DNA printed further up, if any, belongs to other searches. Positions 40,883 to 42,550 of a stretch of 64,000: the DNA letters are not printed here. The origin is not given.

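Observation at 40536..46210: AT-rich accessory segment downstream of tRNA-Ser carrying a Cys-type sulfatase and an arylsulfotransferase-like gene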

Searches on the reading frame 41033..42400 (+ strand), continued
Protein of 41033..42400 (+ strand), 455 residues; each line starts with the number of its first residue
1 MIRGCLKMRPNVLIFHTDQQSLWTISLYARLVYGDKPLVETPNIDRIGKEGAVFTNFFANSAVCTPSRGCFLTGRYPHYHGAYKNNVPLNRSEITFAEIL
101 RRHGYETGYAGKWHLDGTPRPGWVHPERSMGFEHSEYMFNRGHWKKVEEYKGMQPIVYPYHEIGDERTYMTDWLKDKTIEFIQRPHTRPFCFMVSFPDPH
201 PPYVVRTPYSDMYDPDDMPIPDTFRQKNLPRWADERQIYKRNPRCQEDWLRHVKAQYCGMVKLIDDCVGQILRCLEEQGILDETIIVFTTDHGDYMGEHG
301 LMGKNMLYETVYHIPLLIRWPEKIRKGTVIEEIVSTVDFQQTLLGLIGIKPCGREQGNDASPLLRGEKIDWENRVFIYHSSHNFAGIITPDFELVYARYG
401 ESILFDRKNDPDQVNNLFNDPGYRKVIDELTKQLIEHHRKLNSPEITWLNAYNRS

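Call 41: list_cluster_members(proteins=[P0002, P0003, P0006, P0007, P0009, P0011, P0018, P0025, P0027, P0033])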
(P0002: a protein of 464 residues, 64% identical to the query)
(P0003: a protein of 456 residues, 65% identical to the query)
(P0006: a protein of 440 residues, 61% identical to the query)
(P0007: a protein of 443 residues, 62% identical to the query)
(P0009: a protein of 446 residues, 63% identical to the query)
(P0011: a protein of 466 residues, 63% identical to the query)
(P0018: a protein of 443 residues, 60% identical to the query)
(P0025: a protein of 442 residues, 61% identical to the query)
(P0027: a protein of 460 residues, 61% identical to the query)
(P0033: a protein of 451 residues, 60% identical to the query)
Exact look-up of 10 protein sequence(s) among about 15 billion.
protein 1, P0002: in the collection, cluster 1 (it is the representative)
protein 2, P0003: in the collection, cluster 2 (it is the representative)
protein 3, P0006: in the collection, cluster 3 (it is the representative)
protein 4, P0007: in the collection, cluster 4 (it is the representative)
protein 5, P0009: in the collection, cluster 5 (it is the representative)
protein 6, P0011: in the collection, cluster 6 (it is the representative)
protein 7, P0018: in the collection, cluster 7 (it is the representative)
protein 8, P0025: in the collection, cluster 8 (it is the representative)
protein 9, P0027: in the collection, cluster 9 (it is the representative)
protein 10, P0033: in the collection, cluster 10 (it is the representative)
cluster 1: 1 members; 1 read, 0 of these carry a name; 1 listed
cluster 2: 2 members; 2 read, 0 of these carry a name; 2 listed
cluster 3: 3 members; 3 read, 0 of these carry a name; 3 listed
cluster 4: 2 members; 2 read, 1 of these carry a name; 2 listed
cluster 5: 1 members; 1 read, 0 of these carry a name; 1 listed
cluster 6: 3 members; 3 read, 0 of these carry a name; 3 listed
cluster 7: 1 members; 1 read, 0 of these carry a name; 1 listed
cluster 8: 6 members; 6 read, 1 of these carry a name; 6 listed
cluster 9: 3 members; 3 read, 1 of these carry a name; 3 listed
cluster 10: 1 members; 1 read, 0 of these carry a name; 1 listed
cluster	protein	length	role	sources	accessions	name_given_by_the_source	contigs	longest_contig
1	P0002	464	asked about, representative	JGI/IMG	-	-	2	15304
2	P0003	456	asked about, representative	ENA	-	-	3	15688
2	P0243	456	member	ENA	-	-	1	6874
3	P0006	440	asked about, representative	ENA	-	-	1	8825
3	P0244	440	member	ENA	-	-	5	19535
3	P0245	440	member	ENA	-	-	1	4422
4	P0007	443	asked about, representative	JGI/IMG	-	arylsulfatase A-like enzyme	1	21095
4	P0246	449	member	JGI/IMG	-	-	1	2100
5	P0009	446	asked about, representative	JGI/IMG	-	-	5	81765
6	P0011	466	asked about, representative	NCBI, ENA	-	-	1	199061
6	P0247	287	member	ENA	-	-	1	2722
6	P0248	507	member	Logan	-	-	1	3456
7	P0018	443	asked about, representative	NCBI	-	-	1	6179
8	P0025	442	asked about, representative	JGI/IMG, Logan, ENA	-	-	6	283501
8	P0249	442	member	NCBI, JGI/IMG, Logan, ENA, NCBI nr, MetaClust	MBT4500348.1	MAG: sulfatase-like hydrolase/transferase [Gemmatimonadetes bacterium] | arylsulfatase A-like enzyme | sulfatase-like hydrolase/transferase [Gemmatimonadota bacterium]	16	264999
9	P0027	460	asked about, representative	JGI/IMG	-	arylsulfatase A-like enzyme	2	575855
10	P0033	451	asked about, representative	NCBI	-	-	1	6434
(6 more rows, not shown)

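Call 44: search_solved_structures(query=window:41033-42400:+, max_evalue=1e-20, show_alignments=1)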
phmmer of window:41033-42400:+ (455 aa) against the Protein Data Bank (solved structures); distinct sequences matched with E-value up to 1e-20: 57.
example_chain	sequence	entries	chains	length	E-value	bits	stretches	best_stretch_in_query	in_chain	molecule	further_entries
9ihk_D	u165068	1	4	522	1.2e-89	304.1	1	8-445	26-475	Sulfatase_S1_30A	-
5g2v_A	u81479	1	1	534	6.6e-55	189.5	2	254-440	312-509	N-ACETYLGLUCOSAMINE-6-SULFATASE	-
9s8y_A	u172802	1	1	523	1.1e-51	178.8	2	241-445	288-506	Sulfatase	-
9s03_A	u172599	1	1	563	1.9e-51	178.1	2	9-236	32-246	Putative sulfatase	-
7ebp_A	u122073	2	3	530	6.4e-51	176.3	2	241-445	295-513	Sulfatase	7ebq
4upi_A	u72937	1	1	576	6.8e-50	173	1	171-442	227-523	SULFATASE FAMILY PROTEIN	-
7p24_AAA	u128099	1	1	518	8.6e-49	169.3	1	251-444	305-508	Mucin-desulfating sulfatase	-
6pt4_B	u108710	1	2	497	8.5e-44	152.8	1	9-452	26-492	exo-2S-iota carrageenan S1 sulfatase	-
6ptk_A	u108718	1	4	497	1.5e-42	148.7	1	9-452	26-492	exo-2S-iota carrageenan S1 sulfatase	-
6pt6_B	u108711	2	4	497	2.2e-42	148.2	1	9-452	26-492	exo-2S-iota carrageenan S1 sulfatase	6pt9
2vqr_A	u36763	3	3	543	3.9e-42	147.4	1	174-435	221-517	PUTATIVE SULFATASE | Multifunctional alkaline phosphatase superfamily protein pRL90232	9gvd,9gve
2w8s_A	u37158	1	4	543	6.7e-42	146.6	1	174-433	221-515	PHOSPHONATE MONOESTER HYDROLASE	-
4upl_A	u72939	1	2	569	7e-42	146.5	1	169-438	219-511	SULFATASE FAMILY PROTEIN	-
2qzu_A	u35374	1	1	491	2.2e-38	135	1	34-444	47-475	Putative sulfatase yidJ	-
7oz8_AAA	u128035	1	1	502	1.4e-37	132.3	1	8-438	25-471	Choline-sulfatase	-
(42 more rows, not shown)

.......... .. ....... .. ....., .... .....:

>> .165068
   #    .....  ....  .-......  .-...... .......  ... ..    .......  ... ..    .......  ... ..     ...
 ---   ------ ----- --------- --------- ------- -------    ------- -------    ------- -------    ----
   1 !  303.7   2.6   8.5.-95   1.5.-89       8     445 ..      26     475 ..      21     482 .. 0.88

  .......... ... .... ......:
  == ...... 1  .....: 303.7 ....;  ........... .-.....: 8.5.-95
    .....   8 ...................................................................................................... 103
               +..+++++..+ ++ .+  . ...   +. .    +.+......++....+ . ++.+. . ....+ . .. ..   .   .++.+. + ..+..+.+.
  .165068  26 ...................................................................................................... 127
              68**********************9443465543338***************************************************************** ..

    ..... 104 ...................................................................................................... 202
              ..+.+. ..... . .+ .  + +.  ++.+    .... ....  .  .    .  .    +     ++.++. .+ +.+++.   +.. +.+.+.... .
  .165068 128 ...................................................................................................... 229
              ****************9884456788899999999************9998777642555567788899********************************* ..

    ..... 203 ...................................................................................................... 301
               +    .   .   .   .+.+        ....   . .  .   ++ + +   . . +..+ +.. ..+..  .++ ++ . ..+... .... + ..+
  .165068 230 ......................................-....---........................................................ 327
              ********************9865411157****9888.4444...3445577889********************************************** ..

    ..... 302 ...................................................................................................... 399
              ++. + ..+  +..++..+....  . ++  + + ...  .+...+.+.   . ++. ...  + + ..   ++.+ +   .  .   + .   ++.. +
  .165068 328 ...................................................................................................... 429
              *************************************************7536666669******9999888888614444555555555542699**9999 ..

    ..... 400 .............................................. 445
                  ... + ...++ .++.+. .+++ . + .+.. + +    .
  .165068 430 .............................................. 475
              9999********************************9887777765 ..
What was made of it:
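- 41033..42400 (+): S1-family (formylglycine-dependent, Cys-type) sulfatase, 455 aa. The real start is probably M8 at 41054. It has no signal peptide, so it is predicted to be cytoplasmic. Closest solved structure is 9ihk 'Sulfatase_S1_30A', E 1.2e-89 (call 44).
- On S1 formylglycine-dependent sulfatase: 9ihk matches at E 1.2e-89 over residues 8-445 (call 44). It aligns with the corresponding motif of 9ihk (call 44).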

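Call 54: search_protein_families(library=ncbifam, proteins=[window:41033-42400:+], max_evalue=0.001)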
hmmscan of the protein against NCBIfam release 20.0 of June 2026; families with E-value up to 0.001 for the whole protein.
window:41033-42400:+ (455 aa): 7 families
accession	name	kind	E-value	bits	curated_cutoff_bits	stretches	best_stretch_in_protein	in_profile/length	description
NF010322.0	PRK13759.1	equivalog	1.9e-64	217.9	481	2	165-439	176-458/486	arylsulfatase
TIGR03417.1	chol_sulfatase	equivalog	1.8e-60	205.2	433.45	1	9-435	2-437/500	choline-sulfatase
NF045661.1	HdlasePehA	equivalog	2.2e-58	198.1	900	2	171-440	183-487/506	phosphoric/sulfuric ester hydrolase PehA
NF052527.1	Mn_arylsulf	exception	4e-42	144.7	850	2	165-438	174-452/479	manganese-dependent arylsulfatase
NF038282.1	LapC_YejM_PbgA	exception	2e-08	33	825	1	254-409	411-558/584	LPS biosynthesis-modulating metalloenzyme YejM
NF053595.1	LptchSynLtaSGpos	equivalog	4.6e-05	22.2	970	1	255-350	428-529/626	lipoteichoic acid synthase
NF038075.1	fam_STM4013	hypoth_equivalog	0.00083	18.9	250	0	261-316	204-256/261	STM4013/SEN3800 family hydrolase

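Call 77: find_encoding_contigs(protein=P0003, flank=7000, max_places=1)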
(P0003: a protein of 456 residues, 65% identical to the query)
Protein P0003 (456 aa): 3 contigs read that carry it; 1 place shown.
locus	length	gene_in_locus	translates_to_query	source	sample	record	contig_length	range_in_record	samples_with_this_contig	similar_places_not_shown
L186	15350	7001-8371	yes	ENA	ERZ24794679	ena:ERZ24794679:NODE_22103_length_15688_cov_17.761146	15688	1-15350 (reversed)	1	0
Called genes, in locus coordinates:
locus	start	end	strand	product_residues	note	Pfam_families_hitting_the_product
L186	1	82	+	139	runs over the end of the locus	?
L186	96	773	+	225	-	PF00881:Nitroreductase, PF14512:TM1586_NiRdase (weak)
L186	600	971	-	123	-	-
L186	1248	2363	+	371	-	PF04143:Sulf_transp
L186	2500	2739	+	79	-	PF01206:TusA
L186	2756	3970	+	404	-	PF00155:Aminotran_1_2, PF00266:Aminotran_5, PF01212:Beta_elim_lyase, PF01041:DegT_DnrJ_EryC1 (weak), PF01053:Cys_Met_Meta_PP (weak)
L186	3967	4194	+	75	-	PF11823:Se_S_carrier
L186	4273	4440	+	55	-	-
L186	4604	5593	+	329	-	PF00586:AIRS, PF02769:AIRS_C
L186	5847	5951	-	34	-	-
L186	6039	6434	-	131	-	PF19762:DUF6249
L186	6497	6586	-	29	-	-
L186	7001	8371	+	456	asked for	PF00884:Sulfatase, PF01663:Phosphodiest (faint), PF16347:SGSH_C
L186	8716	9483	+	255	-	-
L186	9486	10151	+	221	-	-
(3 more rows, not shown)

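Call 78: find_encoding_contigs(protein=P0009, flank=7000, max_places=1)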
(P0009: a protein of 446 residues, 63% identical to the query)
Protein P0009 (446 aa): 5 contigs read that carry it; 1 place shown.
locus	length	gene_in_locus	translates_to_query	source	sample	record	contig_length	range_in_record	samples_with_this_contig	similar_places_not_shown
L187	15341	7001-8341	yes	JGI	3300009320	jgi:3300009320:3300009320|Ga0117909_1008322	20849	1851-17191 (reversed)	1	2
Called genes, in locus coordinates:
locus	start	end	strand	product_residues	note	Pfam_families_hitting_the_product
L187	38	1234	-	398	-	PF00657:Lipase_GDSL (weak), PF13472:Lipase_GDSL_2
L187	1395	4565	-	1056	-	-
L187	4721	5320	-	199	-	-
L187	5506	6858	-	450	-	-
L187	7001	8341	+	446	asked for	PF00884:Sulfatase, PF01663:Phosphodiest, PF16347:SGSH_C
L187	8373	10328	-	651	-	PF01663:Phosphodiest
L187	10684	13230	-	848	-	PF07090:GATase1_like, PF13646:HEAT_2 (faint)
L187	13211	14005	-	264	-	PF05635:23S_rRNA_IVP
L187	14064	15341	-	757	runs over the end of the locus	PF13199:Glyco_hydro_66 (faint)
